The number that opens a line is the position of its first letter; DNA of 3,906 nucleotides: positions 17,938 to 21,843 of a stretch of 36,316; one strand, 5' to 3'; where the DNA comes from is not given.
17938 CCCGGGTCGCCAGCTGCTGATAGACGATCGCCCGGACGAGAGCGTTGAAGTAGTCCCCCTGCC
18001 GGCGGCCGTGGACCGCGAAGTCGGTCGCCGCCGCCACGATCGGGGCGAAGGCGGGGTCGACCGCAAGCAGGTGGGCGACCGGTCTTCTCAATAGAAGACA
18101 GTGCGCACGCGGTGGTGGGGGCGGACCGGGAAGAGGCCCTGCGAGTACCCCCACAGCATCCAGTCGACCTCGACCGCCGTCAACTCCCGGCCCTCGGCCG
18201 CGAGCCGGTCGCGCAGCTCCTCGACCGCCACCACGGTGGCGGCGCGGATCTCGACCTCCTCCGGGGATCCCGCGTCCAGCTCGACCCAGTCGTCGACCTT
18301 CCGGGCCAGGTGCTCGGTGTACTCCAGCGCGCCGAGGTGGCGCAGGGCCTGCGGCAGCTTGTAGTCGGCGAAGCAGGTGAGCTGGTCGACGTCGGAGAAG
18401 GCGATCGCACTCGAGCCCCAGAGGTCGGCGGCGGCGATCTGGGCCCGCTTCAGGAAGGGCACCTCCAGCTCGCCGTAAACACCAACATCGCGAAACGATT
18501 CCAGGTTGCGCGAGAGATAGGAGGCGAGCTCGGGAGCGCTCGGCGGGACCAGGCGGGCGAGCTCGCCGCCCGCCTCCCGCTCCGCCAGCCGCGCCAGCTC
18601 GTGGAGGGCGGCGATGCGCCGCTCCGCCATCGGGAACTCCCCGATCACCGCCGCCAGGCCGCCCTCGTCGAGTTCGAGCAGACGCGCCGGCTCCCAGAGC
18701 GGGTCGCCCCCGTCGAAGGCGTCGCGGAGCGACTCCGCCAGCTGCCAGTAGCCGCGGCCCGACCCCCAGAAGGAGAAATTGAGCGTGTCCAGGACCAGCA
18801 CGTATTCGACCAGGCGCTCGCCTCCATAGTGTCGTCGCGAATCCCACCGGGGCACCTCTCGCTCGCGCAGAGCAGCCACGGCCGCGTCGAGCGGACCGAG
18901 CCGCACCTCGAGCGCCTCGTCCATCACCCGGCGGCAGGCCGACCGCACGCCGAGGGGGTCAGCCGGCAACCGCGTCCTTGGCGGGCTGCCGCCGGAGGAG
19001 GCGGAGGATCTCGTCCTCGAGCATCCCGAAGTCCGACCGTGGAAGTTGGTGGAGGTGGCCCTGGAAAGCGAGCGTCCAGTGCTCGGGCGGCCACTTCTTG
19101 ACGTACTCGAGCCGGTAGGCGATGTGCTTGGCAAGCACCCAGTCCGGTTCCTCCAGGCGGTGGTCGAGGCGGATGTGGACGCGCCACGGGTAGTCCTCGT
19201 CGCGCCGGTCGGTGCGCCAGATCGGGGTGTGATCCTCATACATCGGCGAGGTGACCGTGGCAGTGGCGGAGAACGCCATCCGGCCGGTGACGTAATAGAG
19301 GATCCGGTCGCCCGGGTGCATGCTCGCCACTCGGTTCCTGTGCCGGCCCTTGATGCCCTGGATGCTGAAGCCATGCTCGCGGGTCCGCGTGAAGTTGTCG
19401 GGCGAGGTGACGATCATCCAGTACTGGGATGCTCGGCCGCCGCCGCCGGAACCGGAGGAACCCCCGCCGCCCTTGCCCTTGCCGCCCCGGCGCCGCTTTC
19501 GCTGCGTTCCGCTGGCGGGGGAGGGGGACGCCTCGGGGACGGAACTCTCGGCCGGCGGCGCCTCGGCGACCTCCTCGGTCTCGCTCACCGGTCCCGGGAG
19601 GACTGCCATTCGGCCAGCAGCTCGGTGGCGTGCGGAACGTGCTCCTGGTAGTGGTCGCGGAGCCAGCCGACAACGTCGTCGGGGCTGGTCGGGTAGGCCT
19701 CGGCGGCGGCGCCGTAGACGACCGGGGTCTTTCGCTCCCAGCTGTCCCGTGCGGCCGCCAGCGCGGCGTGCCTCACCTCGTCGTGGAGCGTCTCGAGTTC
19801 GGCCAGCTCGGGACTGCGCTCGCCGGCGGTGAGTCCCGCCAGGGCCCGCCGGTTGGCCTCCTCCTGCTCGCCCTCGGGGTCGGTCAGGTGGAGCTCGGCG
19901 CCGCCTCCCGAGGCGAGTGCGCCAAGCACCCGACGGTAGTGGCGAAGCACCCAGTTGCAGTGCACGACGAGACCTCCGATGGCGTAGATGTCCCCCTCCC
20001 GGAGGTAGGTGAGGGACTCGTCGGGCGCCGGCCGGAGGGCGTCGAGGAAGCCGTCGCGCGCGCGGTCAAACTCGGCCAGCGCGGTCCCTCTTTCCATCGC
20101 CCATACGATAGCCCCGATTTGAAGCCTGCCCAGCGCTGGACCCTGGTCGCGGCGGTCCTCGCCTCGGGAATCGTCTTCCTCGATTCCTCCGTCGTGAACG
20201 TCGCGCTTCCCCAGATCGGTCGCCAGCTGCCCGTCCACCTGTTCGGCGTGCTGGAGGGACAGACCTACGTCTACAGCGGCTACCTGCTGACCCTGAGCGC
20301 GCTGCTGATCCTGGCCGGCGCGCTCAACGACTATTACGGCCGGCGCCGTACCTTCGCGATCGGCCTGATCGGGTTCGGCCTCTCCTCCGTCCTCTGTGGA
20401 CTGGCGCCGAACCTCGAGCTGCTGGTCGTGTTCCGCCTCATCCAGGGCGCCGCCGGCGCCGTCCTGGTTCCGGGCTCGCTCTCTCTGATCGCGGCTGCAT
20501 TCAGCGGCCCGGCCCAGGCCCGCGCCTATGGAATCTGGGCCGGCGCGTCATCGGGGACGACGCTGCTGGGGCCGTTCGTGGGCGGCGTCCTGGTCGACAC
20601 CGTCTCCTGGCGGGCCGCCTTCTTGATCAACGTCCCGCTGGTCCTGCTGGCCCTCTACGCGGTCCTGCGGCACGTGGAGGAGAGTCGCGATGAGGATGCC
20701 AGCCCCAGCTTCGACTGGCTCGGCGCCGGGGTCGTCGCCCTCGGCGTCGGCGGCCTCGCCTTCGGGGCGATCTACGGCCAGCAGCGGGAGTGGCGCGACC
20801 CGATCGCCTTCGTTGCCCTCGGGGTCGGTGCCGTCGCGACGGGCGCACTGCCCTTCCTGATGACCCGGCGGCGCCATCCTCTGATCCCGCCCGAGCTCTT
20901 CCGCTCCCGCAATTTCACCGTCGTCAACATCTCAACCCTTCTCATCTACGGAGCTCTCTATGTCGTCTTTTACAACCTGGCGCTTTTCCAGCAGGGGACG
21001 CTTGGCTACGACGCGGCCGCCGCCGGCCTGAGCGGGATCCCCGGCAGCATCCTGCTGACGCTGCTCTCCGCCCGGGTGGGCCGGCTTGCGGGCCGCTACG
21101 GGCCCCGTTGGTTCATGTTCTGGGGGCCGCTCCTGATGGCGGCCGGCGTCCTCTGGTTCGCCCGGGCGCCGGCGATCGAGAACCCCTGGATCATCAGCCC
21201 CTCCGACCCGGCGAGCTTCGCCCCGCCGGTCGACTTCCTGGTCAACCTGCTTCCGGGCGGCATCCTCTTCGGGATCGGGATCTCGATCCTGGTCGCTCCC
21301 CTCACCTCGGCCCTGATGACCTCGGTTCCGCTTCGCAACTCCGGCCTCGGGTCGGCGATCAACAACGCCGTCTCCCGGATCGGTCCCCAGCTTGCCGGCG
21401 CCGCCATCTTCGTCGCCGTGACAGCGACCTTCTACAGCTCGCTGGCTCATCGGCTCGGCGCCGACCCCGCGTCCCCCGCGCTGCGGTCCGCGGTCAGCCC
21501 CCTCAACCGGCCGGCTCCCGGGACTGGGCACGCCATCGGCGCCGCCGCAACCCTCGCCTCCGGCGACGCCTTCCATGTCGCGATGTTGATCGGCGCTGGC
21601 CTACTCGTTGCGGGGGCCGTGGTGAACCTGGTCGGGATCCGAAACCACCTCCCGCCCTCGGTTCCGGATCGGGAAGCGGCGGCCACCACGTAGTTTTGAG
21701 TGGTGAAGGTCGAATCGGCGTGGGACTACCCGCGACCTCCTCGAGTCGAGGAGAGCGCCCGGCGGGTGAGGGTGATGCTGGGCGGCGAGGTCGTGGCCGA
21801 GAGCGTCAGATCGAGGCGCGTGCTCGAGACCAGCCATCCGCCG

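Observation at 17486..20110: Leaderless DinB / EVE / DUF2419 (Qng1-like) / AlkA operon: candidate modified-base recognition and excision or salvage module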

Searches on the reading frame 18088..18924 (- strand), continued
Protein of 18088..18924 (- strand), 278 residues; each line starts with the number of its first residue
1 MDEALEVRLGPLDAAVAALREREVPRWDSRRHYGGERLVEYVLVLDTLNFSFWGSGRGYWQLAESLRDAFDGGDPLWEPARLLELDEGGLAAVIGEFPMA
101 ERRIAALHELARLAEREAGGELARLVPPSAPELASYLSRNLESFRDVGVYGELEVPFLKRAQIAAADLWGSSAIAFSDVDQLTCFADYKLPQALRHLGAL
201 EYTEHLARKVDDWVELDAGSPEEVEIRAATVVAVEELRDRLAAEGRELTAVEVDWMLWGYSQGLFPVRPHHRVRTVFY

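Call 49: search_protein_families(library=pfam, alignment_id=A3, max_evalue=0.0001)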
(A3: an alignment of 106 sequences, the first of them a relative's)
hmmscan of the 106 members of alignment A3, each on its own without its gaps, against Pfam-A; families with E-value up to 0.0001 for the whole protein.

A. member 1, L037:6493-7803:+ (436 aa): 1 family
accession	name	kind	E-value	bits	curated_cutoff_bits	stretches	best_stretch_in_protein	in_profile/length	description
PF14353.12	CpXC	-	9.7e-22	77.7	25.4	1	9-136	1-116/121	CpXC protein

B. families by the number of members that match (of 106 scanned): 111 families (the first 25 are shown)
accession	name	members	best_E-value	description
PF01966.28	HD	5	2.4e-13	HD domain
PF08245.18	Mur_ligase_M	4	1.8e-51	Mur ligase middle domain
PF02875.26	Mur_ligase_C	4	1.1e-34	Mur ligase, glutamate ligase domain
PF01225.30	Mur_ligase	4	1.7e-10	Mur ligase family, catalytic domain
PF14353.12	CpXC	3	7.4e-24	CpXC protein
PF00076.28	RRM_1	3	2.4e-23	RNA recognition motif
PF00953.26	Glycos_transf_4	3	5.8e-21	Glycosyl transferase family 4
PF01564.23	Spermine_synth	3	8.7e-12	Spermine/spermidine synthase domain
PF04015.17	DUF362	2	2.9e-41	Domain of unknown function (DUF362)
PF07739.18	TipAS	2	1.5e-38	TipAS antibiotic-recognition domain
PF01743.26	PolyA_pol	2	2.1e-36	Poly A polymerase head domain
PF00561.26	Abhydrolase_1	2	3.9e-35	alpha/beta hydrolase fold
PF00892.27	EamA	2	5.6e-27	EamA-like transporter family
PF12697.13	Abhydrolase_6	2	9e-26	Alpha/beta hydrolase family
PF04055.27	Radical_SAM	2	2.7e-22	Radical SAM superfamily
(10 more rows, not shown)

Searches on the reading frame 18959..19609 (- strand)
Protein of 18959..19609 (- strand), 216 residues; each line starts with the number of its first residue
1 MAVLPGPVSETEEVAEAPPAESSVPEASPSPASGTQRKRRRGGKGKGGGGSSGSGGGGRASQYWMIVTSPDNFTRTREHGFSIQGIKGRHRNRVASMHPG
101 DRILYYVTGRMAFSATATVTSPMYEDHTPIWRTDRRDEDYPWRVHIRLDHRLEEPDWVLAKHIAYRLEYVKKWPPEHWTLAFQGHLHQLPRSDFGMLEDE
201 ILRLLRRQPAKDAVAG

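Call 4: search_protein_families(library=pfam, proteins=[window:18959-19609:-], max_evalue=0.01)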
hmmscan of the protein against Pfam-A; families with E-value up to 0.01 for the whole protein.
window:18959-19609:- (216 aa): 1 family
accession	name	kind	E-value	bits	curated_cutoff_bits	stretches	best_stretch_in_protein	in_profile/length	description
PF01878.24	EVE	-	1.7e-11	44.7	23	1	62-155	1-106/145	EVE domain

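Call 5: search_protein_families(library=ncbifam, proteins=[window:18959-19609:-], max_evalue=0.01)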
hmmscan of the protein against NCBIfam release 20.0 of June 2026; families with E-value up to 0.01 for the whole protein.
window:18959-19609:- (216 aa): 2 families
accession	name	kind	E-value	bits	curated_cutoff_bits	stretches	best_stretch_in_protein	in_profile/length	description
NF002008.0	PRK00809.1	subfamily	1.2e-12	47.7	139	1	62-198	2-142/146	hypothetical protein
NF002616.0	PRK02268.1-2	equivalog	0.0064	16.4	139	1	61-117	2-55/148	hypothetical protein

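Call 31: search_protein_families(library=padloc, proteins=[window:18959-19609:-], max_evalue=0.01)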
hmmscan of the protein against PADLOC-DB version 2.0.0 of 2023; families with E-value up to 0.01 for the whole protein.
window:18959-19609:- (216 aa): 0 families

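Call 37: find_related_loci(query=A2, collection=metagenome_contigs, flank=5000)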
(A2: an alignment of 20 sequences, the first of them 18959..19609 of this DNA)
Query A2 (216 aa) in metagenome_contigs; peptide patterns used: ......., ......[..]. (x = any residue, [..] = any of these).
600 stretches matched a pattern (row limit reached: there are more); 470 encode a relative of the query (tblastn E <= 1e-3); the best 80 are kept; 80 distinct loci.
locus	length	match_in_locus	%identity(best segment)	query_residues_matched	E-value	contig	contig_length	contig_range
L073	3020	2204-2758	79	26-216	2e-105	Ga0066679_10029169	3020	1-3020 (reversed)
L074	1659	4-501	86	51-216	2e-105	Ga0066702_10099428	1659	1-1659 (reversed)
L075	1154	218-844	75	1-216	3e-105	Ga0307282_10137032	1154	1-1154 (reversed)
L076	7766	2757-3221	88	62-216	2e-95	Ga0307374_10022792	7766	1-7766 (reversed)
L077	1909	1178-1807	76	8-216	1e-99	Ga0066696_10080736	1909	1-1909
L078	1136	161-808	71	1-216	2e-99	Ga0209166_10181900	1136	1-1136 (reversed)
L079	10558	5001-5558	70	18-212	7e-88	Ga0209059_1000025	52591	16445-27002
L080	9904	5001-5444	85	62-209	1e-87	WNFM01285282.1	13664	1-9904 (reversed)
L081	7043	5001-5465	81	62-216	2e-87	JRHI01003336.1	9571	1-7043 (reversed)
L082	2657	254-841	64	6-208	8e-86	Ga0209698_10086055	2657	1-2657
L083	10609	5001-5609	61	6-210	3e-83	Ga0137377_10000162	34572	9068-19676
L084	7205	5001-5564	63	8-210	8e-83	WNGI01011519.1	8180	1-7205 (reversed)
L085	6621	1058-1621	63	8-210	8e-83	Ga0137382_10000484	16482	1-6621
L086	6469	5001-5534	65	19-210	2e-82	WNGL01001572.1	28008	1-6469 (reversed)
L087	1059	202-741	63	7-208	2e-89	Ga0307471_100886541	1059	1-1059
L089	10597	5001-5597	64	17-216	1e-82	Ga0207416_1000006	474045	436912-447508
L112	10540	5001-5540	64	7-208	4e-81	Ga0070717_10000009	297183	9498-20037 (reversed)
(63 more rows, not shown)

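Call 40: search_protein_families(library=pfam, proteins=[L089:890-1396:-, L089:1463-2155:-, L089:2328-3725:+, L089:4470-4994:+, L089:5001-5591:+, L089:5588-6061:+, L089:6817-7710:+, L089:7735-8694:+, L089:9141-9557:+, L112:7253-7672:+], max_evalue=0.001)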
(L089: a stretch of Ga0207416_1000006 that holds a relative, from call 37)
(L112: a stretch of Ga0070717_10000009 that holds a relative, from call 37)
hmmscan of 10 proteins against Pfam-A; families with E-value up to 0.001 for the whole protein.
L089:890-1396:- (168 aa): 4 families
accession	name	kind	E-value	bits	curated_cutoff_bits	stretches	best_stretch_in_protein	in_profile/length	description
PF04542.20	Sigma70_r2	-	1e-17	64.1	24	1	10-79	1-71/71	Sigma-70 region 2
PF08281.18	Sigma70_r4_2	-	2e-09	37.4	25.7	1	107-158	2-54/54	Sigma-70, region 4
PF04545.22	Sigma70_r4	-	2.7e-08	33.6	24.1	1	114-160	3-50/50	Sigma-70, region 4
PF07638.17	Sigma70_ECF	-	0.00034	21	21.1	1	59-152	73-173/185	ECF sigma factor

L089:1463-2155:- (230 aa): 1 family
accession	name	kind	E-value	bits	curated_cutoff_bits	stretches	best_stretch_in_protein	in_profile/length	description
PF03009.23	GDPD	-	8.6e-42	144.4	23.6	1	5-222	1-243/244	Glycerophosphoryl diester phosphodiesterase family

L089:2328-3725:+ (465 aa): 5 families
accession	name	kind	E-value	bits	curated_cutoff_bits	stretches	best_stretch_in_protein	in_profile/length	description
PF07728.20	AAA_5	-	1.2e-05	25.7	22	0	130-243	26-139/139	AAA domain (dynein-related subfamily)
PF00493.29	MCM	-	8.8e-05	22.2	23.3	0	163-228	108-175/224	MCM P-loop domain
PF07726.17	AAA_3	-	0.0001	22.6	27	1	184-235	70-121/131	ATPase family associated with various cellular activities (AAA)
PF00158.32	Sigma54_activat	-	0.00031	20.9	20.2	0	168-226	85-143/168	Sigma-54 interaction domain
PF01078.27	Mg_chelatase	-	0.00038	20.4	20.3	0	55-88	15-48/207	Magnesium chelatase, subunit ChlI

L089:4470-4994:+ (174 aa): 2 families
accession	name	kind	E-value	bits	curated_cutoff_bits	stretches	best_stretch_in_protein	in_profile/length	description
PF12867.12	DinB_2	-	3e-14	54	24.8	1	19-151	5-128/128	DinB superfamily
PF05163.17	DinB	-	0.00065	20.1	23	0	21-152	17-139/165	DinB family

L089:5001-5591:+ (196 aa): 1 family
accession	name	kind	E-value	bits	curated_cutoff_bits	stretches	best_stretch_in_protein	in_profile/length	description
PF01878.24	EVE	-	7e-11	42.7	23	1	45-136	1-104/145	EVE domain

L089:5588-6061:+ (157 aa): 0 families

L089:6817-7710:+ (297 aa): 0 families

L089:7735-8694:+ (319 aa): 2 families
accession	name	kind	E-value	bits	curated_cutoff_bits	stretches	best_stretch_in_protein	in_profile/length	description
PF00005.33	ABC_tran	-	1e-27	97.8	25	1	39-180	2-137/137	ABC transporter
PF13304.12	AAA_21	-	3.3e-12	47.5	27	1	139-211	225-300/304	AAA domain, putative AbiEii toxin, Type IV TA system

L089:9141-9557:+ (138 aa): 0 families

L112:7253-7672:+ (139 aa): 0 families

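Call 41: predict_structure(alignment_id=A2)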
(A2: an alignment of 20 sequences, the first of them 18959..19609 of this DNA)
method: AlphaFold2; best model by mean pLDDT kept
length: 216 residues; sequences in the alignment: 20
mean_pLDDT: 60.3   pTM: 0.54
mean pLDDT of the five models: 60.3, 53.1, 52.6, 48.2, 43.7
residues with pLDDT >= 90: 0; 70-90: 79; 50-70: 56; < 50: 81
segments of 3 or more residues with pLDDT < 50: 1-3, 7-13, 15-18, 20-38, 40-44, 46-57, 123-142, 209-216
pLDDT, mean of each block of 10 residues (from residue 1): 47 46 41 45 44 49 82 65 52 72 81 80 45 37 58 75 69 64 73 85 69 36
secondary structure, 60 per line:
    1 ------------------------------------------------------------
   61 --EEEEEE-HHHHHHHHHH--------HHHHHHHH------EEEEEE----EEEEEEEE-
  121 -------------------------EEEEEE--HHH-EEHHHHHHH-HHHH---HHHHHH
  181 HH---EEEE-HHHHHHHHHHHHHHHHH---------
elements in order: E63-68 H70-79 H88-95 E102-107 E112-119 E146-151 H160-166 H168-171 H175-182 E186-189 H191-207

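Call 43: search_solved_structures(query=A2, max_evalue=1, show_alignments=3)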
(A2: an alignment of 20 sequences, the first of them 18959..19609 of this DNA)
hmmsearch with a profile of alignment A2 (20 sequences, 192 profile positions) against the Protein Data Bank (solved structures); distinct sequences matched with E-value up to 1: 2.
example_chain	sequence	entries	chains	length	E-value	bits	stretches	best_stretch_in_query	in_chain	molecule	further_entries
1wmm_A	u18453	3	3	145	4.1e-09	39.4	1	41-178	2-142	Hypothetical UPF0310 protein PH1033 | UPF0310 protein PH1033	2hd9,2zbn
2p5d_A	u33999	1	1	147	1.3e-08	37.8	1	41-176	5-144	UPF0310 protein MJECL36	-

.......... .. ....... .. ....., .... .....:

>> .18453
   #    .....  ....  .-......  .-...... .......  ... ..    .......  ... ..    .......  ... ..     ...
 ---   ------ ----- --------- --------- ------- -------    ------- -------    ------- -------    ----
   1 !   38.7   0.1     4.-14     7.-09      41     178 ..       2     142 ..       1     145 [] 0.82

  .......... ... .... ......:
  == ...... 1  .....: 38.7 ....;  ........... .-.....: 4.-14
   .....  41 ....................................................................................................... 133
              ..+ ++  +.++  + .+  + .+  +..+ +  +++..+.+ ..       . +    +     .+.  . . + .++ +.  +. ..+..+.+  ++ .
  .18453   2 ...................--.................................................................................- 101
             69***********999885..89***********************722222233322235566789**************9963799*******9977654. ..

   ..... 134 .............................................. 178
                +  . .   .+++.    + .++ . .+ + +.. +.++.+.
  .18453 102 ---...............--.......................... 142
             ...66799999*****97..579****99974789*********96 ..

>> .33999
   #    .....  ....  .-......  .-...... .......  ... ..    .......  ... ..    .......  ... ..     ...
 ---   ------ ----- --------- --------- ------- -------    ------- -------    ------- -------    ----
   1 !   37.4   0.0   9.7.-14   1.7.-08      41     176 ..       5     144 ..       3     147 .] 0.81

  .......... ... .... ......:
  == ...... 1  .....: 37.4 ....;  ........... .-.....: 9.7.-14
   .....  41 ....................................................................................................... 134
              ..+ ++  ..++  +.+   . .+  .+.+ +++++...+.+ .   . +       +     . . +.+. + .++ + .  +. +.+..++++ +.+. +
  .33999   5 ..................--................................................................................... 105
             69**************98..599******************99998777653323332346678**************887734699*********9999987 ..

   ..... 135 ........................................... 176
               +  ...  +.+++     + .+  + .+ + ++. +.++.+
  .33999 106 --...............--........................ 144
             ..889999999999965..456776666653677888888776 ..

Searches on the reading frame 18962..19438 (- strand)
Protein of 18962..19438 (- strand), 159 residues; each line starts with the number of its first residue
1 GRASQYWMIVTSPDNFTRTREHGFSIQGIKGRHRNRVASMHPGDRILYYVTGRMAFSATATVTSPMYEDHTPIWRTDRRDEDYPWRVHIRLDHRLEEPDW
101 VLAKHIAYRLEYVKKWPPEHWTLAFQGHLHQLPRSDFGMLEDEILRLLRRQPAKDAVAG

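Call 18: find_homologous_proteins(query=window:18962-19438:-, max_evalue=0.001)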
Query window:18962-19438:- (159 aa): 524 proteins with E <= 0.001 among 540 candidates; the best 120 are listed.
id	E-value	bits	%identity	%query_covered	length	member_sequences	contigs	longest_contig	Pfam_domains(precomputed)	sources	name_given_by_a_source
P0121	2.6e-106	371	100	100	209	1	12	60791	PF01878.25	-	-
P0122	4.5e-105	367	99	100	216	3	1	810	PF01878.25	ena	-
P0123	1.7e-104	365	98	100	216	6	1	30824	PF01878.25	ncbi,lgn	-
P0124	9.9e-102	356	96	100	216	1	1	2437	PF01878.25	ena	-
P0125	1.7e-100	352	94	98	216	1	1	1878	PF01878.25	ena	-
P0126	5.3e-100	350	94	99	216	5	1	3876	PF01878.25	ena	-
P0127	2.7e-96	338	91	98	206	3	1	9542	PF01878.25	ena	-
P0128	6.8e-96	337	90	99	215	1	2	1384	PF01878.25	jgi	jgi:EVE domain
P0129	4.8e-94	331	86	99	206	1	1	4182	PF01878.25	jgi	jgi:hypothetical protein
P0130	1.2e-93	329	89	98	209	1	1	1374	PF01878.25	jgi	jgi:hypothetical protein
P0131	2.9e-93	328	85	99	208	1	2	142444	PF01878.25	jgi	jgi:hypothetical protein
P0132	6.8e-93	327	87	97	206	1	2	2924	PF01878.25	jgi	jgi:hypothetical protein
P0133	2.1e-92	325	87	98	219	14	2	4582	PF01878.25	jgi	jgi:hypothetical protein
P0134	5.3e-92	324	86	97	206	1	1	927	PF01878.25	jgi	jgi:hypothetical protein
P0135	1.5e-91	322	87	97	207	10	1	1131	PF01878.25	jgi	jgi:hypothetical protein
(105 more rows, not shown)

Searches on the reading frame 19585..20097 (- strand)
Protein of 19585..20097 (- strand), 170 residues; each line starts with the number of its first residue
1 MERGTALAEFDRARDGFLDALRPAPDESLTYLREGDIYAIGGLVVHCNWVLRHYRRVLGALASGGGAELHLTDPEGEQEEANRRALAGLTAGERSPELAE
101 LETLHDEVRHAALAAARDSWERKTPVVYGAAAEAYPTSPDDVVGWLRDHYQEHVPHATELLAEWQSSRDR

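Call 4: search_protein_families(library=pfam, proteins=[window:19585-20097:-], max_evalue=0.01)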
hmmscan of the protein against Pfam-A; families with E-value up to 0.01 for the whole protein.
window:19585-20097:- (170 aa): 1 family
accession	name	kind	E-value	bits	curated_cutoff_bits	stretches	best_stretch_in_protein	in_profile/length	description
PF12867.12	DinB_2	-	1.6e-06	29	24.8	1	9-154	1-125/128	DinB superfamily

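Call 5: search_protein_families(library=ncbifam, proteins=[window:19585-20097:-], max_evalue=0.01)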
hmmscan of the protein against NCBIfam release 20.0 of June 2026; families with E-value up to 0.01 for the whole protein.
window:19585-20097:- (170 aa): 0 families

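Call 31: search_protein_families(library=padloc, proteins=[window:19585-20097:-], max_evalue=0.01)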
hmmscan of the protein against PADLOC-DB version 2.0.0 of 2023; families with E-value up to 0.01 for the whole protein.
window:19585-20097:- (170 aa): 0 families

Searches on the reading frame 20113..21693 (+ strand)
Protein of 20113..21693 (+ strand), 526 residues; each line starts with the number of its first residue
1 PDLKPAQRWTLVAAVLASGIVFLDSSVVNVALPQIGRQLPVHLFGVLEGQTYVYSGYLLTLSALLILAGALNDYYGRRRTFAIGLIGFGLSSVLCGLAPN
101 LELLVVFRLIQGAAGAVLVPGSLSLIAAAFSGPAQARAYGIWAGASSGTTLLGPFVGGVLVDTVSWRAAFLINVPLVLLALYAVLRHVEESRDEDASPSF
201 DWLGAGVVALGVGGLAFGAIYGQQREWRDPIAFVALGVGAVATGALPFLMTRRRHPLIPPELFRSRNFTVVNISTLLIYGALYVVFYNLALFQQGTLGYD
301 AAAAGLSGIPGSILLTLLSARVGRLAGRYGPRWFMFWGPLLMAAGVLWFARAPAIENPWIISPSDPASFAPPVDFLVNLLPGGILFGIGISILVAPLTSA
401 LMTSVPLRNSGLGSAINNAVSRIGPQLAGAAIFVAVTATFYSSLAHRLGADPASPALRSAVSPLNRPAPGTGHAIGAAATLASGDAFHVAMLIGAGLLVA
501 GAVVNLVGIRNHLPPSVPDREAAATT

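Call 16: search_protein_families(library=pfam, proteins=[window:20113-21693:+], max_evalue=0.001)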
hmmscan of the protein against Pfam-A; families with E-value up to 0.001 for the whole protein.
window:20113-21693:+ (526 aa): 2 families
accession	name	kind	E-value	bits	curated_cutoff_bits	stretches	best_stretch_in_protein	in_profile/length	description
PF07690.21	MFS_1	-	1.1e-45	156.5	33.4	1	15-425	2-343/347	Major Facilitator Superfamily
PF00083.30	Sugar_tr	-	0.00073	19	22.3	1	66-114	64-115/452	Sugar (and other) transporter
